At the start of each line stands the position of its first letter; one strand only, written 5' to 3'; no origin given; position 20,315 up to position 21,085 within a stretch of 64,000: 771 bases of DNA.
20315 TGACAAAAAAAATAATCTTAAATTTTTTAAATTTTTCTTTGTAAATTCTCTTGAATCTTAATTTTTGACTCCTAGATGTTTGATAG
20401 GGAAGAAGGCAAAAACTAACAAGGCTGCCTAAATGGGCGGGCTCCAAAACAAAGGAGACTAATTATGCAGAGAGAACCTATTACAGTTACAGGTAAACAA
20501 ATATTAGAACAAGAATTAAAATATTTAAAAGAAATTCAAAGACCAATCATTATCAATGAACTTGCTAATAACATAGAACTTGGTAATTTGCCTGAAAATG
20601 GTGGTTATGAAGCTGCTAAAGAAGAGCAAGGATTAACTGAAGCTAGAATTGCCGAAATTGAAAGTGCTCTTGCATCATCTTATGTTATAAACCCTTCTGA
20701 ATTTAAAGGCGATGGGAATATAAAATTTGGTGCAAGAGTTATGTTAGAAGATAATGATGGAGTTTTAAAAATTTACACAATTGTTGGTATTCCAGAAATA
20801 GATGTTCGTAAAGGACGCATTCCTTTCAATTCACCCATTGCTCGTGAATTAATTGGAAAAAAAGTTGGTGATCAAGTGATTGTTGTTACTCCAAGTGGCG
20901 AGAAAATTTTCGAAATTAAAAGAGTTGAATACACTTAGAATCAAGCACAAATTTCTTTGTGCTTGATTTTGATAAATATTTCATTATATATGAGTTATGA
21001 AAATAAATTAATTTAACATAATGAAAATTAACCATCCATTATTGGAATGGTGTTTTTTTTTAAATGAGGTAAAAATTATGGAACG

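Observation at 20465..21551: Tandem Gre-factor paralogs; the first has Asn in place of catalytic Asp41 (possible anti-Gre / Gfh1-like regulator)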

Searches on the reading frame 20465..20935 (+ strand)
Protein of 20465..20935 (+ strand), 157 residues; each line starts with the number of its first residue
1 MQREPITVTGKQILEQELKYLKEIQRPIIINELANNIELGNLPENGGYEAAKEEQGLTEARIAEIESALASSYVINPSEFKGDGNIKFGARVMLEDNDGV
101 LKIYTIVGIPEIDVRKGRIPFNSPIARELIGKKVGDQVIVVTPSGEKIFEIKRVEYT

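Call 4: search_protein_families(library=pfam, proteins=[window:20465-20935:+])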
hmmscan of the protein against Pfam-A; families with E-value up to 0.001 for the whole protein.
window:20465-20935:+ (157 aa): 2 families
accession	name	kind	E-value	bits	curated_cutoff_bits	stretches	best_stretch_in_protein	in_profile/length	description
PF01272.25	GreA_GreB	-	3.5e-20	72.2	26.9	1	83-156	3-77/77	Transcription elongation factor, GreA/GreB, C-term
PF03449.20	GreA_GreB_N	-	1.1e-18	67.6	24.5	1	5-72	2-69/71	Transcription elongation factor, N-terminal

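Call 5: search_protein_families(library=ncbifam, proteins=[window:20465-20935:+])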
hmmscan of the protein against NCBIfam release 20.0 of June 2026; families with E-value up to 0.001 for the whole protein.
window:20465-20935:+ (157 aa): 12 families
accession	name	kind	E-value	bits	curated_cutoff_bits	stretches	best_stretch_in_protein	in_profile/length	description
NF001261.0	PRK00226.1-2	equivalog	1.4e-48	164.8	167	1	1-156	1-156/157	transcription elongation factor GreA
NF001264.0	PRK00226.1-5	equivalog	3.5e-47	160.1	180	1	1-156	1-157/158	transcription elongation factor GreA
TIGR01462.1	greA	subfamily_domain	5.4e-41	140.2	139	1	5-155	1-151/151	transcription elongation factor GreA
NF001263.0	PRK00226.1-4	equivalog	3.1e-35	121.4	145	1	3-155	6-158/160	transcription elongation factor GreA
NF002506.1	PRK01885.1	equivalog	5e-31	107.5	188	1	4-157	3-155/156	transcription elongation factor GreB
TIGR01461.1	greB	equivalog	7.8e-31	106.9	171.05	1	5-156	4-154/156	transcription elongation factor GreB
NF001260.0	PRK00226.1-1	equivalog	2.8e-26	92.1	234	1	5-156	7-158/160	transcription elongation factor GreA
NF001262.0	PRK00226.1-3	equivalog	1.7e-19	70.1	161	1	6-148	9-152/165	transcription elongation factor GreA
NF011309.0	PRK14720.1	equivalog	1.8e-19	69.4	714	1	15-155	761-901/906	transcription elongation factor GreA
NF004973.0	PRK06342.1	equivalog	6.5e-13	48.7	159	1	82-141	91-150/160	transcription elongation factor GreA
NF004548.0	PRK05892.1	equivalog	3.2e-10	40.1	126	1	5-154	7-154/158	nucleoside diphosphate kinase regulator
NF004969.0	PRK06330.1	equivalog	5.4e-10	38.5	697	1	32-151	595-712/718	transcript cleavage factor/unknown domain fusion protein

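Call 6: search_solved_structures(query=window:20465-20935:+, show_alignments=3)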
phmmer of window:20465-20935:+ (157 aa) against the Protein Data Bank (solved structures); distinct sequences matched with E-value up to 0.001: 6.
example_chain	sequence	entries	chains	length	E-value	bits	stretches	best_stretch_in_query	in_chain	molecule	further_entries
1grj_A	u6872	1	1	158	4.5e-32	114.2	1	1-156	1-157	GREA PROTEIN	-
2p4v_A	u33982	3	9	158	3.8e-20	75.5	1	6-156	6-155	Transcription elongation factor greB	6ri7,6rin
4wqt_X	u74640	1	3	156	1.8e-09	40.9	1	6-152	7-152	RNA cleavage stimulating factor (GreA/Gfh1 chimeric protein Gre-C1)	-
2etn_A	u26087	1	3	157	8.3e-09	38.7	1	14-152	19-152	anti-cleavage anti-GreA transcription factor Gfh1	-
2f23_A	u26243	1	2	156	3e-08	36.9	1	7-152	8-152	Anti-cleavage anti-greA transcription factor gfh1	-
2eul_A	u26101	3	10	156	4.1e-08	36.5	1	7-152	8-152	anti-cleavage anti-GreA transcription factor Gfh1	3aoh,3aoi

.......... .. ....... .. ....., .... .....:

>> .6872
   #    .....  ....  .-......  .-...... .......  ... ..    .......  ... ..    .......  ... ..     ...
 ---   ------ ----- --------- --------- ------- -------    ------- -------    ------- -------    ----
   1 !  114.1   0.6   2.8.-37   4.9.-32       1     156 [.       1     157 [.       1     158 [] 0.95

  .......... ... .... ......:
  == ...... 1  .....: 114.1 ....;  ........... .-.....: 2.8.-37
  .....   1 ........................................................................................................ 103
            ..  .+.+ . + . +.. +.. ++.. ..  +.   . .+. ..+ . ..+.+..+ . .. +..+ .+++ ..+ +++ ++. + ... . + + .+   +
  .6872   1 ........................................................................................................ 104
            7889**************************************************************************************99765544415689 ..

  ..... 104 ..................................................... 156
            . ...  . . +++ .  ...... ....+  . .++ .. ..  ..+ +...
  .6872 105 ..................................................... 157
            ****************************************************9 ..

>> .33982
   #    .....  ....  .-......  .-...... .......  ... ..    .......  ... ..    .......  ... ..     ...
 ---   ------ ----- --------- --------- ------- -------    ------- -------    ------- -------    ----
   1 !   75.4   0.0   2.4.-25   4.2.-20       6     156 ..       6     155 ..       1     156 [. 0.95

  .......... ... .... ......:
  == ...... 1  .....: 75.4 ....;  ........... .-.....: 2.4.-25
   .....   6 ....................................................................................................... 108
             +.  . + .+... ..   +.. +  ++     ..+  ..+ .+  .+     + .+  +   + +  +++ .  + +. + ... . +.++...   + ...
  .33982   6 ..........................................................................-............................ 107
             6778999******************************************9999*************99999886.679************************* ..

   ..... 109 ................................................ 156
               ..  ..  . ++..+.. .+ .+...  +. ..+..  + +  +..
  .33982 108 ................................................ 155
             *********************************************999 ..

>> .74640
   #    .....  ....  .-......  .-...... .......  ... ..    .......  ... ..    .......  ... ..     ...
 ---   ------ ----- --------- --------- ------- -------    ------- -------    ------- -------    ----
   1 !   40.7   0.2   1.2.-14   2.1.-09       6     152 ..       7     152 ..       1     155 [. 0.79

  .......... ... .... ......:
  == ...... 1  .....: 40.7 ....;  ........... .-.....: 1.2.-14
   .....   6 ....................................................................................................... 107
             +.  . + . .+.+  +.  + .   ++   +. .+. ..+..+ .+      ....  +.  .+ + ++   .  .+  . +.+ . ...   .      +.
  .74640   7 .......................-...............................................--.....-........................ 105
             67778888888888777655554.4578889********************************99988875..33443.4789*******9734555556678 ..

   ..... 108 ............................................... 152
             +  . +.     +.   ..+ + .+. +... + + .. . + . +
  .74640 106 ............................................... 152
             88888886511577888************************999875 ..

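Call 7: find_homologous_proteins(query=window:20465-20935:+)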
Query window:20465-20935:+ (157 aa): 340 proteins with E <= 0.001 among 429 candidates; the best 120 are listed.
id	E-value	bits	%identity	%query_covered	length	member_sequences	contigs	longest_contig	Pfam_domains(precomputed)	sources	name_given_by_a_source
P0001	1.6e-93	328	100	100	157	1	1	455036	PF01272.26,PF03449.21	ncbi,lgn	-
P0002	2.2e-35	140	52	99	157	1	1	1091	PF01272.26,PF03449.21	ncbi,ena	-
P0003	1.9e-34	137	49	99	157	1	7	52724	PF01272.26,PF03449.21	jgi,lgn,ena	jgi:transcription elongation factor GreA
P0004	1.9e-34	137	52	99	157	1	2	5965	PF01272.26,PF03449.21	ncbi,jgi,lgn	jgi:transcription elongation factor GreA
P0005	2.3e-34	136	50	99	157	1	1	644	PF01272.26,PF03449.21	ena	-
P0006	8.3e-34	135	51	99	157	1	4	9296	PF01272.26,PF03449.21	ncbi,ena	-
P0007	1.3e-33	134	50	99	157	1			PF01272.26,PF03449.21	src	-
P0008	2.2e-33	133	51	99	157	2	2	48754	PF01272.26,PF03449.21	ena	-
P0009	2.4e-33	133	50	99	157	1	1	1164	PF01272.26,PF03449.21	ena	-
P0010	4.6e-33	132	50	99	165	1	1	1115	PF01272.26,PF03449.21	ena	-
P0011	6.2e-33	132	50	99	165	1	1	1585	PF01272.26,PF03449.21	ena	-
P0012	6.3e-33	132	49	96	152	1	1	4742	PF01272.26,PF03449.21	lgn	-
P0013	8.5e-33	131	48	99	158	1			PF01272.26,PF03449.21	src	-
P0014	1.7e-32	130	50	99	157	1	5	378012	PF01272.26,PF03449.21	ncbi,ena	-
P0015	1.8e-32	130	51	96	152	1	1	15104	PF01272.26,PF03449.21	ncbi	-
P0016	1.9e-32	130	48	99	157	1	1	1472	PF01272.26,PF03449.21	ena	-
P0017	2.3e-32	130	50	99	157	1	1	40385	PF01272.26,PF03449.21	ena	-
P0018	2.6e-32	130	49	97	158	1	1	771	PF01272.26,PF03449.21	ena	-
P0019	3.2e-32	129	48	99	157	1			PF01272.26,PF03449.21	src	-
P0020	3.5e-32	129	49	99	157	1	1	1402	PF01272.26,PF03449.21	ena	-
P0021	3.6e-32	129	49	99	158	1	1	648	PF01272.26,PF03449.21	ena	-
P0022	4.1e-32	129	48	99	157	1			PF01272.26,PF03449.21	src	-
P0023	4.6e-32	129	48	99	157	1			PF01272.26,PF03449.21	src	-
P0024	6.2e-32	128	50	99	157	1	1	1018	PF01272.26,PF03449.21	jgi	jgi:transcription elongation factor GreA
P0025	6.4e-32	128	49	97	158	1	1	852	PF01272.26,PF03449.21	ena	-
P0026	6.7e-32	128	48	99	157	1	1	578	PF01272.26,PF03449.21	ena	-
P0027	8.2e-32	128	51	99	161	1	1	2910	PF01272.26,PF03449.21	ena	-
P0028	1.2e-31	128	48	99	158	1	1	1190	PF01272.26,PF03449.21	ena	-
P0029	1.4e-31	127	48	99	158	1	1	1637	PF01272.26,PF03449.21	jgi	jgi:transcription elongation factor GreA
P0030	2.2e-31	127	48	99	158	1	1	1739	PF01272.26,PF03449.21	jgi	jgi:transcription elongation factor GreA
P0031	2.3e-31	127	47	99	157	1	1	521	PF01272.26,PF03449.21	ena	-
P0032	2.6e-31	126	48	99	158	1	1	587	PF01272.26,PF03449.21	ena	-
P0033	4.2e-31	126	50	99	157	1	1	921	PF01272.26,PF03449.21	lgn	-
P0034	4.2e-31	126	49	97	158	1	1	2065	PF01272.26,PF03449.21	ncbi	-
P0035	4.4e-31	126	48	99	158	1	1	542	PF01272.26,PF03449.21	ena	-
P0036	5.3e-31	125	48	99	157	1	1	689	PF01272.26,PF03449.21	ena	-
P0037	6.1e-31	125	48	99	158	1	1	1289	PF01272.26,PF03449.21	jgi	jgi:transcription elongation factor GreA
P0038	7.0e-31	125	49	99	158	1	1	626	PF01272.26,PF03449.21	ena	-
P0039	7.6e-31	125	49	97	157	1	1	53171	PF01272.26,PF03449.21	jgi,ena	jgi:transcription elongation factor GreA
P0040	8.0e-31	125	47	99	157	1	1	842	PF01272.26,PF03449.21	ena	-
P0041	8.2e-31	125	49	99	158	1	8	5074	PF01272.26,PF03449.21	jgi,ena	jgi:transcription elongation factor GreA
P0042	8.6e-31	125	49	99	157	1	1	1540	PF01272.26,PF03449.21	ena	-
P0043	9.7e-31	125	48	99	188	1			PF01272.26,PF03449.21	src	-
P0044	9.8e-31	125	50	97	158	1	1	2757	PF01272.26,PF03449.21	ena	-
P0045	1.1e-30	124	48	99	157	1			PF01272.26,PF03449.21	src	-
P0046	1.1e-30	124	49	99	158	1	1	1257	PF01272.26,PF03449.21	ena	-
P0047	1.4e-30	124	48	99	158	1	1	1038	PF01272.26,PF03449.21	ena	-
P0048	1.7e-30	124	49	99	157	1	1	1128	PF01272.26,PF03449.21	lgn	-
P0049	1.9e-30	124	48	99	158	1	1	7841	PF01272.26,PF03449.21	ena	-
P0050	2.2e-30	123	49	99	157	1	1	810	PF01272.26,PF03449.21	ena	-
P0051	2.2e-30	123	48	97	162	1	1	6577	PF01272.26,PF03449.21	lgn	-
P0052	2.2e-30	123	48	99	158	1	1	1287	PF01272.26,PF03449.21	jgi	-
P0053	2.2e-30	123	48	99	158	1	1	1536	PF01272.26,PF03449.21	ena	-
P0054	2.3e-30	123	49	99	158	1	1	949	PF01272.26,PF03449.21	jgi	jgi:transcription elongation factor GreA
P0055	2.3e-30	123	47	99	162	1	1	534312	PF01272.26,PF03449.21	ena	-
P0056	2.5e-30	123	45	99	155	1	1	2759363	PF01272.26,PF03449.21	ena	-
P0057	2.8e-30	123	48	99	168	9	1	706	PF01272.26,PF03449.21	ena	-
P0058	3.2e-30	123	48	99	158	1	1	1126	PF01272.26,PF03449.21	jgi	-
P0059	3.3e-30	123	48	97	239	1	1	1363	PF01272.26,PF03449.21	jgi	-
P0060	4.2e-30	123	49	96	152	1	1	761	PF01272.26,PF03449.21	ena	-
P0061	4.2e-30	123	49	99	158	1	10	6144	PF01272.26,PF03449.21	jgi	jgi:transcription elongation factor GreA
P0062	4.3e-30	122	47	97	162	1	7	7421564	PF01272.26,PF03449.21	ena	-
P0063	4.4e-30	122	49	99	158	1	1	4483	PF01272.26,PF03449.21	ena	-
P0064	5.1e-30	122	45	99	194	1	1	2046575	PF01272.26,PF03449.21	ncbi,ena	-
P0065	5.3e-30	122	48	99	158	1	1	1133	PF01272.26,PF03449.21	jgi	jgi:transcription elongation factor GreA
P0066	5.5e-30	122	48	99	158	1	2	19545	PF01272.26,PF03449.21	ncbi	-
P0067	5.6e-30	122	48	99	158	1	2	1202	PF01272.26,PF03449.21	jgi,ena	-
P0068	5.9e-30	122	49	99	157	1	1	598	PF01272.26,PF03449.21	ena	-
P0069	5.9e-30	122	48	99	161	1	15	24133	PF01272.26,PF03449.21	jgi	jgi:transcription elongation factor GreA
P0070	6.1e-30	122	48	99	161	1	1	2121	PF01272.26,PF03449.21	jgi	jgi:transcription elongation factor GreA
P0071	7.0e-30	122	48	99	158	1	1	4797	PF01272.26,PF03449.21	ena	-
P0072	7.8e-30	122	48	99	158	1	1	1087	PF01272.26,PF03449.21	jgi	-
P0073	7.8e-30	122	48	99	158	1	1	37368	PF01272.26,PF03449.21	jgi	jgi:transcription elongation factor GreA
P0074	8.5e-30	122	48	99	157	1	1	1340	PF01272.26,PF03449.21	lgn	-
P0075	9.2e-30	121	48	99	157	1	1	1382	PF01272.26,PF03449.21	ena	-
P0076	1.0e-29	121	48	99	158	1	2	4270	PF01272.26,PF03449.21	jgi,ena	jgi:transcription elongation factor GreA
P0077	1.1e-29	121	48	99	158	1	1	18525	PF01272.26,PF03449.21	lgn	-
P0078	1.1e-29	121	49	97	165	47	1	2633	PF01272.26,PF03449.21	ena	-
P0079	1.2e-29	121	48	99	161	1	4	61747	PF01272.26,PF03449.21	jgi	jgi:transcription elongation factor GreA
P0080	1.2e-29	121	49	99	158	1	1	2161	PF01272.26,PF03449.21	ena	-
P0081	1.2e-29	121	48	99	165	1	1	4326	PF01272.26,PF03449.21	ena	-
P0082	1.2e-29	121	45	99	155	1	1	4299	PF01272.26,PF03449.21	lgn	-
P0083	1.2e-29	121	50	96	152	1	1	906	PF01272.26,PF03449.21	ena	-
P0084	1.3e-29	121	48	99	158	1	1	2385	PF01272.26,PF03449.21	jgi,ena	-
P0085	1.3e-29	121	48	99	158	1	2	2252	PF01272.26,PF03449.21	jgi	-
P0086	1.3e-29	121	48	99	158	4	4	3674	PF01272.26,PF03449.21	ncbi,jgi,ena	-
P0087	1.4e-29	121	47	99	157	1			PF01272.26,PF03449.21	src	-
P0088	1.5e-29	121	48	97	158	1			PF01272.26,PF03449.21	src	-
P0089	1.7e-29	121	48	99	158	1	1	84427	PF01272.26,PF03449.21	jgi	-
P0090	1.8e-29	120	47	97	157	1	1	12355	PF01272.26,PF03449.21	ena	-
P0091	1.8e-29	120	48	99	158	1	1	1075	PF01272.26,PF03449.21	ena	-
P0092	2.0e-29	120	47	97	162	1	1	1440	PF01272.26,PF03449.21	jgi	jgi:transcription elongation factor GreA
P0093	2.3e-29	120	48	97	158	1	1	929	PF01272.26,PF03449.21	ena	-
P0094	2.5e-29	120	45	100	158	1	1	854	PF01272.26,PF03449.21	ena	-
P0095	2.6e-29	120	48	99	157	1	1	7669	PF01272.26,PF03449.21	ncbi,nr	ncbi:MAG TPA: transcription elongation factor GreA [Bradyrhizobium sp.]|nr:transcription elongation 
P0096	2.6e-29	120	48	99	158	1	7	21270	PF01272.26,PF03449.21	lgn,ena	-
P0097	2.6e-29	120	48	99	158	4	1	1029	PF01272.26,PF03449.21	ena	-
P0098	2.7e-29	120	50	99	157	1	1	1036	PF01272.26,PF03449.21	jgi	jgi:transcription elongation factor GreA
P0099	2.7e-29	120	48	99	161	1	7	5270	PF01272.26,PF03449.21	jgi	jgi:transcription elongation factor GreA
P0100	2.7e-29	120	46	99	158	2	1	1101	PF01272.26,PF03449.21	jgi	-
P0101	3.5e-29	120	48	99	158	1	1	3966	PF01272.26,PF03449.21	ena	-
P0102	3.6e-29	120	48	100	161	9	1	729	PF01272.26,PF03449.21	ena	-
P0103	3.7e-29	119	48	97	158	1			PF01272.26,PF03449.21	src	-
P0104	3.9e-29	119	48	99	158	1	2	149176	PF01272.26,PF03449.21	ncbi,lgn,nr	ncbi:MAG: transcription elongation factor GreA [Rhizobiales bacterium]|nr:transcription elongation f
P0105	3.9e-29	119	49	99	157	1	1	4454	PF01272.26,PF03449.21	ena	-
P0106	5.1e-29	119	49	99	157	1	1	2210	PF01272.26,PF03449.21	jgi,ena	-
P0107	5.3e-29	119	49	99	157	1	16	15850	PF01272.26,PF03449.21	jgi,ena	jgi:transcription elongation factor GreA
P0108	5.3e-29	119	49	97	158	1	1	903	PF01272.26,PF03449.21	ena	-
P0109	5.3e-29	119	49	97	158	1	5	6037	PF01272.26,PF03449.21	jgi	jgi:transcription elongation factor GreA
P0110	5.9e-29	119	48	99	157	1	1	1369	PF01272.26,PF03449.21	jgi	jgi:transcription elongation factor GreA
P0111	6.2e-29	119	48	97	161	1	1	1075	PF01272.26,PF03449.21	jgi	jgi:transcription elongation factor GreA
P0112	7.1e-29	119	48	99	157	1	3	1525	PF01272.26,PF03449.21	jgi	jgi:transcription elongation factor GreA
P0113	8.1e-29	118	49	99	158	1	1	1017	PF01272.26,PF03449.21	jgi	jgi:transcription elongation factor GreA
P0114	9.3e-29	118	48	99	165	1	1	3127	PF01272.26,PF03449.21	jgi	-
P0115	1.2e-28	118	46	97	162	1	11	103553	PF01272.26,PF03449.21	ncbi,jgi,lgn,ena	jgi:transcription elongation factor GreA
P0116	1.3e-28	118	48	97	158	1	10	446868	PF01272.26,PF03449.21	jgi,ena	jgi:transcription elongation factor GreA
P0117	1.4e-28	118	46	99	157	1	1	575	PF01272.26,PF03449.21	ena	-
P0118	1.4e-28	118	50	97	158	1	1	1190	PF01272.26,PF03449.21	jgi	jgi:transcription elongation factor GreA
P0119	1.4e-28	118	48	99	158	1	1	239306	PF01272.26,PF03449.21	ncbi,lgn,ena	-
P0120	1.4e-28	118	48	99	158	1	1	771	PF01272.26,PF03449.21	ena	-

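Call 10: find_encoding_contigs(protein=P0001, flank=10000, max_places=4)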
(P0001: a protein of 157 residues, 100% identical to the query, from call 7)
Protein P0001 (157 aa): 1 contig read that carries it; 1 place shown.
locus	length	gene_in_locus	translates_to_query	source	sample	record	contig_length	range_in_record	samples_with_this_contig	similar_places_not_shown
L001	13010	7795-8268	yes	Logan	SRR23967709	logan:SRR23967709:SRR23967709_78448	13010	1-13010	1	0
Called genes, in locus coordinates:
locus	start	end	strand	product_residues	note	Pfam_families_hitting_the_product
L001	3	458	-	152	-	?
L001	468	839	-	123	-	PF00164:Ribosom_S12_S23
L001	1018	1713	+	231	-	PF03099:BPL_LplA_LipB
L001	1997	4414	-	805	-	PF00133:tRNA-synt_1, PF01406:tRNA-synt_1e (faint), PF09334:tRNA-synt_1g, PF13603:tRNA-synt_1_2 (faint), PF09334:tRNA-synt_1g, PF08264:Anticodon_1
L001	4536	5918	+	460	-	PF00342:PGI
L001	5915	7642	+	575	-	PF02518:HATPase_c (weak), PF13589:HATPase_c_3, PF01119:DNA_mis_repair, PF08676:MutL_C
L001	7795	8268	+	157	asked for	PF03449:GreA_GreB_N, PF01272:GreA_GreB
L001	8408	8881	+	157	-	PF03449:GreA_GreB_N, PF01272:GreA_GreB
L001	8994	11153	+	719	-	-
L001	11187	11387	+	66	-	-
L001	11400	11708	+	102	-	-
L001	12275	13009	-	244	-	?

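Call 11: list_cluster_members(proteins=[window:20465-20935:+, window:21078-21548:+, window:21021-21548:+])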
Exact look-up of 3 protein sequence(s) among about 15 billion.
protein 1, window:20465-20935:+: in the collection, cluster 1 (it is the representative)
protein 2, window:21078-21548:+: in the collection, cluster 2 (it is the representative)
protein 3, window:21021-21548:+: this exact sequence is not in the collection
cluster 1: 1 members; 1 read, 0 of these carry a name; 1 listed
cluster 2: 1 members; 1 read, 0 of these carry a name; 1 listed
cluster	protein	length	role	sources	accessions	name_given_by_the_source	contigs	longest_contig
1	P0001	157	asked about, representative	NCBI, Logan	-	-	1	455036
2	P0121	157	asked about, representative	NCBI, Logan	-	-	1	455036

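Call 17: find_related_loci(query=A1, collection=genome_contigs, flank=6000)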
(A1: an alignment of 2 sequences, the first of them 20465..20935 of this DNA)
Query A1 (157 aa) in genome_contigs; peptide patterns used: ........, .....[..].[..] (x = any residue, [..] = any of these).
167 stretches matched a pattern, but none encodes a relative of the query by tblastn (E <= 1e-3).

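Call 26: search_protein_representatives(protein=window:20465-20935:+)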
Query: 157 residues. Proteins with E-value up to 0.001 (for the whole library): 10213; up to 1e-10: 2501; up to 1e-30: 10. The best 150 are listed.
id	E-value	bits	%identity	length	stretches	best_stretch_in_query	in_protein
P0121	5.4e-54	198.4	65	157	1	1-156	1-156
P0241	3.3e-44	166.6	48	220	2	40-156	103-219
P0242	3.0e-40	153.8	48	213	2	1-128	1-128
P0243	1.5e-32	128.8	47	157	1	1-156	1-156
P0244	1.5e-32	128.8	45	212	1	4-156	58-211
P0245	1.8e-32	128.5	47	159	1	1-156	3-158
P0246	2.3e-32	128.2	48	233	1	1-156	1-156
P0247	1.0e-31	126.1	48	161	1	1-156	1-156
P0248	1.7e-31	125.4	44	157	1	1-156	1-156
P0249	3.2e-31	124.5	47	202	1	3-156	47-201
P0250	1.9e-30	121.9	48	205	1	1-154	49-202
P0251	2.8e-30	121.4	44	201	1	1-156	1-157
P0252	3.6e-30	121.1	49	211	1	1-154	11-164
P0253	6.1e-30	120.3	44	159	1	3-156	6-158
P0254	7.0e-30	120.1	43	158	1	2-156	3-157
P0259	7.9e-29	116.7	46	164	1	3-156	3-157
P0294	1.0e-25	106.6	42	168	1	4-155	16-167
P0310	6.9e-25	103.9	40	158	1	5-156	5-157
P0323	1.5e-24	102.8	44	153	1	7-155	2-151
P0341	1.7e-23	99.4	43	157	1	1-156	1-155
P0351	4.7e-23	98.0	44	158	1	4-156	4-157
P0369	3.3e-22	95.2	44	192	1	7-154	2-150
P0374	4.6e-22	94.8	43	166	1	1-156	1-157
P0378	6.8e-22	94.2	44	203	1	3-156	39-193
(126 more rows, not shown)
